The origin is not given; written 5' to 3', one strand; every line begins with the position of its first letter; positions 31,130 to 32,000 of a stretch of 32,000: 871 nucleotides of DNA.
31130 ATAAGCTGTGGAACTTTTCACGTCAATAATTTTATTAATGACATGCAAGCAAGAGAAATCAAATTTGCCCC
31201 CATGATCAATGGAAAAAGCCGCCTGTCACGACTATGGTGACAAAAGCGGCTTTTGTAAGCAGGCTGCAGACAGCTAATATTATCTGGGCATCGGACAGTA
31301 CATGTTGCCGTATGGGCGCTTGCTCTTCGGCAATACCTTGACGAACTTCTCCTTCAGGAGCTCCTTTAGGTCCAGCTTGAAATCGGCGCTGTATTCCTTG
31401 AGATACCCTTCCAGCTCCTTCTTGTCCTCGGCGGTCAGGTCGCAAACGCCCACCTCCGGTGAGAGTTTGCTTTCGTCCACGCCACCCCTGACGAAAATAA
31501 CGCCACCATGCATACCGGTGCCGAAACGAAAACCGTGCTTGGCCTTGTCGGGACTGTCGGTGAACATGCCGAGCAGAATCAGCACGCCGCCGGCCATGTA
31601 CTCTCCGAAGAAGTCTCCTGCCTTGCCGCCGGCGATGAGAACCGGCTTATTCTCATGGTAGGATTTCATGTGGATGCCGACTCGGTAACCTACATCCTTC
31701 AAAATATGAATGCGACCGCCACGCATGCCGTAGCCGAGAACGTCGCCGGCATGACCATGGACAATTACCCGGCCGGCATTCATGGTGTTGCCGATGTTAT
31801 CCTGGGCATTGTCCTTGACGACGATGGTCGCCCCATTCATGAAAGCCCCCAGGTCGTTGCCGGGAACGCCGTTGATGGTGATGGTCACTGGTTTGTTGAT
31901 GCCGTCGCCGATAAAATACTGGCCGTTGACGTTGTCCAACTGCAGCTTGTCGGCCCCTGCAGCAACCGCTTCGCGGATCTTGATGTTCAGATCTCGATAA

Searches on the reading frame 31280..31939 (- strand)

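Call 17: search_protein_families(library=pfam, proteins=[window:31280-31939:-], max_evalue=0.001)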
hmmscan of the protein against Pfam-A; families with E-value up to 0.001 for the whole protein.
window:31280-31939:- (219 aa): 1 family
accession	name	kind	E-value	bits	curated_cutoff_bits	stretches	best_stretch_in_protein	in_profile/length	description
PF01493.24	GXGXG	-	5.1e-30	104.9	32.5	1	3-155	16-167/190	GXGXG motif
